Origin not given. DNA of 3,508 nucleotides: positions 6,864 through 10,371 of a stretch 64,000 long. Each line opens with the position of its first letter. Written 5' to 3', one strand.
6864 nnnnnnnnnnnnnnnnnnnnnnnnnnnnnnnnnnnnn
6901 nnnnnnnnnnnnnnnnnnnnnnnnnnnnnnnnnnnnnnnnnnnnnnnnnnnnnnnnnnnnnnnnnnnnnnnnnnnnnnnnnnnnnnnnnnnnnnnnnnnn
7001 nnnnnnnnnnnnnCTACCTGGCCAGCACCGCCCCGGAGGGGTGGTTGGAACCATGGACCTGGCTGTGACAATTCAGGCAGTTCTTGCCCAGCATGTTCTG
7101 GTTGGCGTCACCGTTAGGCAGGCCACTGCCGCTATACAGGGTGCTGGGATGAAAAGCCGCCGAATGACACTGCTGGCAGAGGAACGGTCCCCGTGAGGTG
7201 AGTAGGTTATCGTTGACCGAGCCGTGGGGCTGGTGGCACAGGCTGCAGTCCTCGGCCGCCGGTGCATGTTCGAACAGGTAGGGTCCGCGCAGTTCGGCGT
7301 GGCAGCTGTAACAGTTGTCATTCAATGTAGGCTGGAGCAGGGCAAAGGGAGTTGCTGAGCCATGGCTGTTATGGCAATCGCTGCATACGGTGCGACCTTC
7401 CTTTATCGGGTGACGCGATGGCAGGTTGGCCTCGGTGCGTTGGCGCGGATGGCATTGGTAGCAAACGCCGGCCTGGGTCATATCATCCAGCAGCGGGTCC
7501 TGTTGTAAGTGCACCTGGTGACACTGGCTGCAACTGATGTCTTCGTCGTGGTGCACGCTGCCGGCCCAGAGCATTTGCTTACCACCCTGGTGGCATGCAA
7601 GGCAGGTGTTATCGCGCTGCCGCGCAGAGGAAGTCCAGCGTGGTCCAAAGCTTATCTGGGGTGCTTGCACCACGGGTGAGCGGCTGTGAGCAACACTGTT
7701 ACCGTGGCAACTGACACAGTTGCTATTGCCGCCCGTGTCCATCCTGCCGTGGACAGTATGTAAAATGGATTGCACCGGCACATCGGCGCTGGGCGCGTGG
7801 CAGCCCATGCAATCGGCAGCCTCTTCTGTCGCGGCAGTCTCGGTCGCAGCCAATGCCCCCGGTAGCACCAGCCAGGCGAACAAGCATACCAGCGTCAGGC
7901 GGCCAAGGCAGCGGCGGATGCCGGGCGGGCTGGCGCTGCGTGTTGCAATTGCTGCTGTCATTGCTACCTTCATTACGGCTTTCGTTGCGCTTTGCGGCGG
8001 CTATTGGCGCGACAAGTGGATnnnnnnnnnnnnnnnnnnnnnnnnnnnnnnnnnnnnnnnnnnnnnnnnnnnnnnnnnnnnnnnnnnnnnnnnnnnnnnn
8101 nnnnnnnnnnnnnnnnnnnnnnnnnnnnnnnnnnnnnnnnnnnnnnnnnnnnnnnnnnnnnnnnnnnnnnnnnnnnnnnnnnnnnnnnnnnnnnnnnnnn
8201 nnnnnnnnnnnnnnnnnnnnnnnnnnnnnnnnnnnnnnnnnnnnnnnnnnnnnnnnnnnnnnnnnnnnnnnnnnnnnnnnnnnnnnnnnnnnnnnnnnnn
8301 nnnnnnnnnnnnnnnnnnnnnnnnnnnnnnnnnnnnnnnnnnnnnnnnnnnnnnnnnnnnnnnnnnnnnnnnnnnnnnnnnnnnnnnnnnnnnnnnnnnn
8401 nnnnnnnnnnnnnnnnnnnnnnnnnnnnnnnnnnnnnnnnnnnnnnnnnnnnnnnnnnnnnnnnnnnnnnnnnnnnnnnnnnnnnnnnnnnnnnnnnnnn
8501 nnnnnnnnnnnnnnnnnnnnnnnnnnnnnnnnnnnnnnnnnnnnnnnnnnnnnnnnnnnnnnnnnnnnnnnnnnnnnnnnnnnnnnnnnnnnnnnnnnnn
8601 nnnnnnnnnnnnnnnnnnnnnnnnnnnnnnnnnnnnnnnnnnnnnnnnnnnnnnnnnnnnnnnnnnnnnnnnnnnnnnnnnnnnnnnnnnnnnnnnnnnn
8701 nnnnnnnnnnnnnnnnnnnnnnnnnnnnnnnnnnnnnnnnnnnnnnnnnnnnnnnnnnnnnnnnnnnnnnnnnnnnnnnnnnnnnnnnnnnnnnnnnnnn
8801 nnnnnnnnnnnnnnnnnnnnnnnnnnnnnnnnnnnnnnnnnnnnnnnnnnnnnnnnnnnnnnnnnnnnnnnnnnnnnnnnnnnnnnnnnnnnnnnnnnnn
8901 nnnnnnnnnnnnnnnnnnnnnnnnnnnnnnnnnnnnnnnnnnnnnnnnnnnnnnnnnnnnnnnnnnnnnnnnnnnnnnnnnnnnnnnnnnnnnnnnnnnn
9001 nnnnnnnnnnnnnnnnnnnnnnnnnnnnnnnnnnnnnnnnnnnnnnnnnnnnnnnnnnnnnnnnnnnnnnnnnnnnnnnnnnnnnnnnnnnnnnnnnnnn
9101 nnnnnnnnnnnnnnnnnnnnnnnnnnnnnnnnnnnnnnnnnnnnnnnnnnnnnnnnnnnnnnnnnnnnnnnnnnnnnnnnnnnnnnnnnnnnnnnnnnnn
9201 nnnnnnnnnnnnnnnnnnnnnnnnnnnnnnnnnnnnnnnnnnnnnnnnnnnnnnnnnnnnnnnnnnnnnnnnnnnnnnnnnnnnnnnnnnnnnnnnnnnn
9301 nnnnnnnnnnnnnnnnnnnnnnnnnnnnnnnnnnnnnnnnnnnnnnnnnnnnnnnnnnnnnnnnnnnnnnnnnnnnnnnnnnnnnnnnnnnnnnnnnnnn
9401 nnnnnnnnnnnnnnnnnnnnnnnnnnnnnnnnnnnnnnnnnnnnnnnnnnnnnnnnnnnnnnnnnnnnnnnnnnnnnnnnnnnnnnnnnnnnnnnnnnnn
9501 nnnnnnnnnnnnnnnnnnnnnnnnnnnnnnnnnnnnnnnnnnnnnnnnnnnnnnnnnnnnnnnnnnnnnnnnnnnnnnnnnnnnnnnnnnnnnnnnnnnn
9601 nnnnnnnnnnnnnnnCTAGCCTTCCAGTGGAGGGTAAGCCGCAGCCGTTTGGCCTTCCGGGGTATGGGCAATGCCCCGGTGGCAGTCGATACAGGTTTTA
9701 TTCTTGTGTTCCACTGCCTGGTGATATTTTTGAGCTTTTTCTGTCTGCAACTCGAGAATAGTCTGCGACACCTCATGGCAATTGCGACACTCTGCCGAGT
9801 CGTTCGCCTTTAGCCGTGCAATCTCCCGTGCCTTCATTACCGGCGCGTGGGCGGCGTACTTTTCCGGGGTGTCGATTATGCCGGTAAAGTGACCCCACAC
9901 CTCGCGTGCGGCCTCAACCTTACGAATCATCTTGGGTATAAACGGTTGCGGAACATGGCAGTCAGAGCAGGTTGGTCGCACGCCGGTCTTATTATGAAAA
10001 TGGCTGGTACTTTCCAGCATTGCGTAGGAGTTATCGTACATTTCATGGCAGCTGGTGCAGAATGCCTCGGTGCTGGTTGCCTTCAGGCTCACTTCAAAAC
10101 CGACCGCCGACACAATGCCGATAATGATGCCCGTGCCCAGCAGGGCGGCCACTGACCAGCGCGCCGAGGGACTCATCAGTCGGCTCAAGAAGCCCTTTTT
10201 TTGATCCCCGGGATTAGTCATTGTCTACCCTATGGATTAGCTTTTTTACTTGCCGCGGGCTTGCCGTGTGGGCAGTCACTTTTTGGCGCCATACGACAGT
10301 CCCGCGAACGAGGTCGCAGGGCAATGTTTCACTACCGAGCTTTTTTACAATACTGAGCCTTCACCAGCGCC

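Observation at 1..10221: Complete inner-membrane-to-cell-surface Mtr-type electron conduit encoded as one compact operon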

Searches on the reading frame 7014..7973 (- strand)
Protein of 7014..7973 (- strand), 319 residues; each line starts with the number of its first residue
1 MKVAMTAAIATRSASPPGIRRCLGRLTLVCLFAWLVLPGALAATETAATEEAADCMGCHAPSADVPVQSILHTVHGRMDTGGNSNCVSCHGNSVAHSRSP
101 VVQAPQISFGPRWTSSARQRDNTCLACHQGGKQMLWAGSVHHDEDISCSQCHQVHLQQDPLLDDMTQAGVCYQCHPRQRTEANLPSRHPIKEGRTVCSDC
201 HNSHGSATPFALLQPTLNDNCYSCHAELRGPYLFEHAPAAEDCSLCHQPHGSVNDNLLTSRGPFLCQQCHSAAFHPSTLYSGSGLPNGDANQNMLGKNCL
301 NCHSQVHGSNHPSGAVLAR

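Call 6: search_protein_families(library=pfam, proteins=[window:7014-7973:-], max_evalue=0.01)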
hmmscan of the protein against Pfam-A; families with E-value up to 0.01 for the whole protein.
window:7014-7973:- (319 aa): 6 families
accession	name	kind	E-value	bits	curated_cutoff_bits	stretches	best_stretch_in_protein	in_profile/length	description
PF09699.15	Paired_CXXCH_1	-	4.5e-33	113.1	20.6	3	236-272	1-38/41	Doubled CXXCH motif (Paired_CXXCH_1)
PF22678.1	Cytochrom_c_NrfB-like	-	1.8e-14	54.4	27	1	86-162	1-75/89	Cytochrome c-type protein NrfB-like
PF14522.11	Cytochrome_C7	-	4.1e-13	49.4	24.8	1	72-153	5-67/67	Cytochrome c7 and related cytochrome c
PF14537.11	Cytochrom_c3_2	-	2.6e-11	44.3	25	1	140-225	1-78/79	Cytochrome c3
PF22113.1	Mtrc-MtrF_II-IV_dom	-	1.5e-09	38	30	1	44-141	73-175/176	Outer membrane cytochrome MtrC/MtrF-like, domains II/IV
PF03264.19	Cytochrom_NNT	-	0.00057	20.1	24.1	1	28-90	13-72/174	NapC/NirT cytochrome c family, N-terminal region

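Call 7: search_protein_families(library=ncbifam, proteins=[window:7014-7973:-], max_evalue=0.01)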
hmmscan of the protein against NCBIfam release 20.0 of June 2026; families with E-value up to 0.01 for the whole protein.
window:7014-7973:- (319 aa): 9 families
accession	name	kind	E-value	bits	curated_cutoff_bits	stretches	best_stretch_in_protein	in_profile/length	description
TIGR03508.1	decahem_SO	subfamily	5.3e-78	262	192.2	1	53-313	3-258/258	DmsE family decaheme c-type cytochrome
NF041028.1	decahem_GSU2203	exception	5.4e-68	229.5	325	1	46-315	30-307/317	GSU2203 family decaheme c-type cytochrome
TIGR01905.1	paired_CXXCH_1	subfamily_domain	6.8e-25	86.7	25.2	3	236-273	1-39/41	doubled CXXCH domain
NF008659.0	PRK11659.1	equivalog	1.8e-15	57.1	184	1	46-184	40-176/188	cytochrome c nitrite reductase pentaheme subunit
TIGR03146.1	cyt_nit_nrfB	equivalog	2.5e-13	50.5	166.6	1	50-178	9-144/145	cytochrome c nitrite reductase pentaheme subunit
NF049875.1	NetB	exception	2.6e-08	33.9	380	1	43-179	63-199/211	Nrf-like electron transfer protein NetB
TIGR03153.1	cytochr_NrfH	equivalog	2.6e-07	30.8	134.2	0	219-307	29-113/138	cytochrome c nitrite reductase small subunit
NF045713.1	CxxCH_16_HmcA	equivalog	5.1e-06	25.4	400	1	122-273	112-255/541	sulfate respiration complex hexadecaheme cytochrome HmcA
TIGR02161.1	napC_nirT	subfamily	9.1e-05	22.4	310.6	1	15-90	10-82/185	periplasmic nitrate (or nitrite) reductase c-type cytochrome, NapC/NirT family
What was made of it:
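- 7014..7973 (-): mtrA: periplasmic/porin-inserted decahaem cytochrome, 319 aa, with a signal peptide and 10 CXXCH. TIGR03508 scores 262 bits against a cut-off of 192.2 (call 7).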

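Call 20: find_encoding_contigs(protein=window:7014-7973:-, flank=10000, max_places=4)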
Protein window:7014-7973:- (319 aa): 1 contig read that carries it; 1 place shown.
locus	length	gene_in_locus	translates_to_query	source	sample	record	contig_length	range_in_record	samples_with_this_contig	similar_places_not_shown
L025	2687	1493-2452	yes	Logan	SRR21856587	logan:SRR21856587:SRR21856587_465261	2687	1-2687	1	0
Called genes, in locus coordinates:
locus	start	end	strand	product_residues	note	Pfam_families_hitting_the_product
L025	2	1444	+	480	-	?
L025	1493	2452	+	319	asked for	PF14537:Cytochrom_c3_2 (faint), PF22113:Mtrc-MtrF_II-IV_dom (weak), PF14522:Cytochrome_C7 (faint), PF22678:Cytochrom_c_NrfB-like, PF09699:Paired_CXXCH_1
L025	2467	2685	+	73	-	?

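Call 25: search_solved_structures(query=window:7014-7973:-, max_evalue=0.001)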
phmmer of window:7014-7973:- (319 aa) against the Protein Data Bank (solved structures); distinct sequences matched with E-value up to 0.001: 4.
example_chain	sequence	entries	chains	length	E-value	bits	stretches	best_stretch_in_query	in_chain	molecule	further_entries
6r2q_A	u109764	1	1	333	1.3e-75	257.6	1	51-319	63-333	Cystathionine beta-synthase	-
2ozy_A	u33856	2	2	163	8.5e-10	41.3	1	52-187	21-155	Cytochrome c-type protein nrfB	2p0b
9wt9_A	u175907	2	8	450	0.00092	21.5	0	85-267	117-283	Cytochrome c,Multiheme cytochrome c selenoprotein mutant (MccSep U325A) | Cytochrome c,Multiheme cytochrome c selenoprotein (MccSep)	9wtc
9wt8_A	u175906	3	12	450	0.00093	21.5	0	85-267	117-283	Cytochrome c,Multiheme cytochrome c selenoprotein (MccSep)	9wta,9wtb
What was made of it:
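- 7014..7973 (-): 6r2q_A matches at E 1.3e-75 over residues 51-319 (call 25).
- On MtrA/DmsE decahaem cytochrome: 6r2q_A matches at E 1.3e-75 (call 25).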

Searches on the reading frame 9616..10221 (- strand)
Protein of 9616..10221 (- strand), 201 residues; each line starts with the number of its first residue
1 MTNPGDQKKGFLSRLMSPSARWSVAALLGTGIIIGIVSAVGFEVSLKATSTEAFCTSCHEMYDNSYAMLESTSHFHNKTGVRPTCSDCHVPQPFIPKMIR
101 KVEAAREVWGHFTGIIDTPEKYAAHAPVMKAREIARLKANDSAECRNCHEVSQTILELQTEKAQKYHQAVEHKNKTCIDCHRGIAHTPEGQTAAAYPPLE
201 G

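Call 6: search_protein_families(library=pfam, proteins=[window:9616-10221:-], max_evalue=0.01)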
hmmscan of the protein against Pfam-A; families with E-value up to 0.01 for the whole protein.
window:9616-10221:- (201 aa): 6 families
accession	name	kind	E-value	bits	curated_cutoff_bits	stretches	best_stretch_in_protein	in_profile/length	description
PF03264.19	Cytochrom_NNT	-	1.3e-61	207.8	24.1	1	18-187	2-170/174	NapC/NirT cytochrome c family, N-terminal region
PF14537.11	Cytochrom_c3_2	-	1.6e-06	29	25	1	138-183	22-66/79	Cytochrome c3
PF02085.21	Cytochrom_CIII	-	1e-05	26.2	22.9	0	139-189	43-90/101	Class III cytochrome C family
PF14522.11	Cytochrome_C7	-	2.1e-05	24.7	24.8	1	141-185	12-52/67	Cytochrome c7 and related cytochrome c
PF22113.1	Mtrc-MtrF_II-IV_dom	-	6.5e-05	23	30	1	51-186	5-132/176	Outer membrane cytochrome MtrC/MtrF-like, domains II/IV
PF22678.1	Cytochrom_c_NrfB-like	-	0.0018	19.1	27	0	47-92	28-68/89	Cytochrome c-type protein NrfB-like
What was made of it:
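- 9616..10221 (-): cymA-like inner-membrane tetrahaem cytochrome (NapC/NirT family), 201 aa. It has an N-terminal membrane anchor (residues ~22-42) and 4 CXXCH. PF03264 scores 207.8 bits over the full profile (call 6).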

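Call 7: search_protein_families(library=ncbifam, proteins=[window:9616-10221:-], max_evalue=0.01)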
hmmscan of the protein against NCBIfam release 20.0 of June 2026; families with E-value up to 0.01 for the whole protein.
window:9616-10221:- (201 aa): 10 families
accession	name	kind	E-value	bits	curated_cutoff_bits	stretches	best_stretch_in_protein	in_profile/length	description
TIGR02161.1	napC_nirT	subfamily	2.9e-67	226.1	310.6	1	9-187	3-180/185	periplasmic nitrate (or nitrite) reductase c-type cytochrome, NapC/NirT family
TIGR02162.1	torC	equivalog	2.9e-59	201.3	478.2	1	15-187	7-179/387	pentaheme c-type cytochrome TorC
NF007906.0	PRK10617.1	equivalog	3.9e-55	186.8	349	1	6-187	5-189/200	cytochrome c-type protein NapC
NF011606.0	PRK15032.1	equivalog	1.8e-45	155.7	455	1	12-187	5-180/390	pentaheme c-type cytochrome TorC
TIGR03153.1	cytochr_NrfH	equivalog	4.9e-13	49.3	134.2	1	27-186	3-138/138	cytochrome c nitrite reductase small subunit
TIGR03508.1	decahem_SO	subfamily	1.8e-05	24.3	192.2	1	47-101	112-163/258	DmsE family decaheme c-type cytochrome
TIGR03146.1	cyt_nit_nrfB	equivalog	0.00085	19.6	166.6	0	139-185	8-51/145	cytochrome c nitrite reductase pentaheme subunit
TIGR04315.1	octaheme_Shew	subfamily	0.0012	17.9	375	0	139-188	184-233/440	tetrathionate reductase family octaheme c-type cytochrome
NF008659.0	PRK11659.1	equivalog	0.0013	18.5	184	0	130-185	34-86/188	cytochrome c nitrite reductase pentaheme subunit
NF051471.1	cytcCgr1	equivalog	0.0015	18.2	340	1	64-182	69-173/204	cytochrome c-type protein Cgr1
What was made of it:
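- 9616..10221 (-): TIGR02161 scores 226 bits, below its 310.6 cut-off (call 7).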

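Call 52: search_solved_structures(query=window:9616-10221:-, max_evalue=0.01)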
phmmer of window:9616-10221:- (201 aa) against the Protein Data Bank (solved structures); distinct sequences matched with E-value up to 0.01: 1.
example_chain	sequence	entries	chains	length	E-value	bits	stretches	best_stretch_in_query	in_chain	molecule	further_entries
2j7a_C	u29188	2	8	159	8.5e-07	32.4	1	28-187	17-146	CYTOCHROME C QUINOL DEHYDROGENASE NRFH | NAPC/NIRT CYTOCHROME C FAMILY PROTEIN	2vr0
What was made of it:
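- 9616..10221 (-): NrfH 2j7a matches at E 8.5e-7 (call 52).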
